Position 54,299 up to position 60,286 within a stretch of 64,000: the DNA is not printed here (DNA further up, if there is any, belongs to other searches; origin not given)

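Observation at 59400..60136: RPB1 CTD built from about 24 YSPTSPH heptads (His at position 7) with a degenerate Asn-rich tail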

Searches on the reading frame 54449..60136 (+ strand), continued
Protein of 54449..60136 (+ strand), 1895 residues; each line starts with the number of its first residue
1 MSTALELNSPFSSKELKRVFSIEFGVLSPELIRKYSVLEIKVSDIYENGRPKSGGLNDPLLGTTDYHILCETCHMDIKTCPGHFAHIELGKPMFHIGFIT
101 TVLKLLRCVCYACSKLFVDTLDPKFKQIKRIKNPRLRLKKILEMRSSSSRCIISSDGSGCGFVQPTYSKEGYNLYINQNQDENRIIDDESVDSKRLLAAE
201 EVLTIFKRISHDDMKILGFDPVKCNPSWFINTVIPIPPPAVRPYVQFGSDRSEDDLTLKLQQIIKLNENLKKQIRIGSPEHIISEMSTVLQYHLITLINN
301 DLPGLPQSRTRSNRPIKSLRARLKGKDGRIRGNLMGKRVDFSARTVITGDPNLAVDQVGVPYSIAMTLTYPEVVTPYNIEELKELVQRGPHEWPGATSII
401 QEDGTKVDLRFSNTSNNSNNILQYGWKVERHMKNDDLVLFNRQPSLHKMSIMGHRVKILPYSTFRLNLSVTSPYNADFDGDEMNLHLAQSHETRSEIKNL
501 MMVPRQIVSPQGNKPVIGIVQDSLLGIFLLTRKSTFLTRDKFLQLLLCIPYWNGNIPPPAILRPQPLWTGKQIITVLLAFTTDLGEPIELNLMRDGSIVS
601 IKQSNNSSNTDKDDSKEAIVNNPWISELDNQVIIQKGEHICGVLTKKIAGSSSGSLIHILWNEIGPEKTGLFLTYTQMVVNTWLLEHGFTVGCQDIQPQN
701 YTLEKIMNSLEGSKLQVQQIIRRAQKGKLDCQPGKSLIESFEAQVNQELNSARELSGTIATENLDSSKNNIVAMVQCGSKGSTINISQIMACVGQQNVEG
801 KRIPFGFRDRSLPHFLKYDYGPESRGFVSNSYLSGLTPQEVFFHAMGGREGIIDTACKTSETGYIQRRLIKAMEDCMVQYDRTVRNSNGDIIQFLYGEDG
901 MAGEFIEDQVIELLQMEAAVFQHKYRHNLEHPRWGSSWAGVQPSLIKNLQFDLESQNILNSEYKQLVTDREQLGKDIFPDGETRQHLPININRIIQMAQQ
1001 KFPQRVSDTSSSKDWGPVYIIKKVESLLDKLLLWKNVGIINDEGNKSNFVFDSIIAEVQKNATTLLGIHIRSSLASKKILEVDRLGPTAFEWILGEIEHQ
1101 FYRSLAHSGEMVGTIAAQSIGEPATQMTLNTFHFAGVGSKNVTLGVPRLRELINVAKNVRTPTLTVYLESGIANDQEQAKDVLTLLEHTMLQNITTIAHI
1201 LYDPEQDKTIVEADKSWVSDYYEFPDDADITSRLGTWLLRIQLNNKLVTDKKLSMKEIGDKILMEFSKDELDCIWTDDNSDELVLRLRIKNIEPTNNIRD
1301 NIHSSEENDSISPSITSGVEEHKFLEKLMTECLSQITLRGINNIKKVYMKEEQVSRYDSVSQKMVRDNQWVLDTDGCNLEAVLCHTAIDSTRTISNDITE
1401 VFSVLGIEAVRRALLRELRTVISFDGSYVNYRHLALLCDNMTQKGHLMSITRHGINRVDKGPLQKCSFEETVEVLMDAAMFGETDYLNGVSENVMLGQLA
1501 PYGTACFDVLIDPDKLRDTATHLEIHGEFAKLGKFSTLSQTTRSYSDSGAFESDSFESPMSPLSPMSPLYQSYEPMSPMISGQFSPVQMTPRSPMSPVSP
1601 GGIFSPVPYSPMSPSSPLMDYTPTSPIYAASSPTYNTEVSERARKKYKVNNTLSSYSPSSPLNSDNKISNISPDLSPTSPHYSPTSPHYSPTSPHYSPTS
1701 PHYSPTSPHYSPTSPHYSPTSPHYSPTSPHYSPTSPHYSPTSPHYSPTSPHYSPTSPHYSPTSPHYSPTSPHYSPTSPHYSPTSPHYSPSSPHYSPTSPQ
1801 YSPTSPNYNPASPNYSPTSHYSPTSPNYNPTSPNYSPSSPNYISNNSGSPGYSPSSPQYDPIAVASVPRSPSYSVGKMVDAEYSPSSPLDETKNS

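Call 10: find_encoding_contigs(protein=window:54449-60136:+, flank=2000, max_places=4)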
Protein window:54449-60136:+ (1895 aa): 4 contigs read that carry it; 1 place shown.
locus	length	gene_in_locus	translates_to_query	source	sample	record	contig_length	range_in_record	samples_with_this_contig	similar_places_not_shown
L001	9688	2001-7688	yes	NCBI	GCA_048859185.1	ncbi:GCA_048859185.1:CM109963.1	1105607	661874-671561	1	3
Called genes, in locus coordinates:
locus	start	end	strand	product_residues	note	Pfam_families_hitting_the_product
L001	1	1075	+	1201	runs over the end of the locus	-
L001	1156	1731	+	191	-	-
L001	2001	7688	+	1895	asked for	-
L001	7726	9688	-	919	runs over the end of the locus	PF00130:C1_1 (faint), PF00781:DAGK_cat, PF00609:DAGK_acc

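Call 12: list_cluster_members(proteins=[window:54449-60136:+])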
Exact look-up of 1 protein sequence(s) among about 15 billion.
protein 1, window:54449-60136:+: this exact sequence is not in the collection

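Call 31: find_encoding_contigs(protein=P0001, flank=3000, max_places=6)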
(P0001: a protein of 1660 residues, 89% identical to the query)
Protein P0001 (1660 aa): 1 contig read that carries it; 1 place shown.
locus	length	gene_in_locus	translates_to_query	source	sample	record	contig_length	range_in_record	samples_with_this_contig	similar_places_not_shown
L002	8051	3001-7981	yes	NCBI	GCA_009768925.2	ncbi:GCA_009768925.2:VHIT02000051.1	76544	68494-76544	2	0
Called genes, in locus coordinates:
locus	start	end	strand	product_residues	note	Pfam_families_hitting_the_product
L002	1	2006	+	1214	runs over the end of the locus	-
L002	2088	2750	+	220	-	-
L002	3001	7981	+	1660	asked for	PF04997:RNA_pol_Rpb1_1, PF00623:RNA_pol_Rpb1_2, PF04983:RNA_pol_Rpb1_3, PF05000:RNA_pol_Rpb1_4, PF04998:RNA_pol_Rpb1_5, PF04992:RNA_pol_Rpb1_6, PF04990:RNA_pol_Rpb1_7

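Call 32: list_cluster_members(proteins=[P0001])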
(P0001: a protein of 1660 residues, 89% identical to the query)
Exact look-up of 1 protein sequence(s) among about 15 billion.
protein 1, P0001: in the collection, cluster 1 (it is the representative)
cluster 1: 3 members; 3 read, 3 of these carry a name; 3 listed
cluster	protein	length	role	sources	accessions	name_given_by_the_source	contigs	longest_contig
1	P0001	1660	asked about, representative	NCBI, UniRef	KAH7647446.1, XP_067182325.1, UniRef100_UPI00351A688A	DNA-directed RNA polymerase II largest chain, partial [Cryptosporidium bovis] | DNA-directed RNA polymerase II largest chain n=1 Tax=Cryptosporidium bovis TaxID=310047 ...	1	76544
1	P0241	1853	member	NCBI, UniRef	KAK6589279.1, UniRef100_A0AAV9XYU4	DNA-directed RNA polymerase II largest chain [Cryptosporidium xiaoi] | DNA-directed RNA polymerase subunit n=1 Tax=Cryptosporidium xiaoi TaxID=659607 ...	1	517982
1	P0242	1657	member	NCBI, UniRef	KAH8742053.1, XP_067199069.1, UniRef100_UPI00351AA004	DNA-directed RNA polymerase, partial [Cryptosporidium ryanae] | DNA-directed RNA polymerase n=1 Tax=Cryptosporidium ryanae TaxID=515981 ...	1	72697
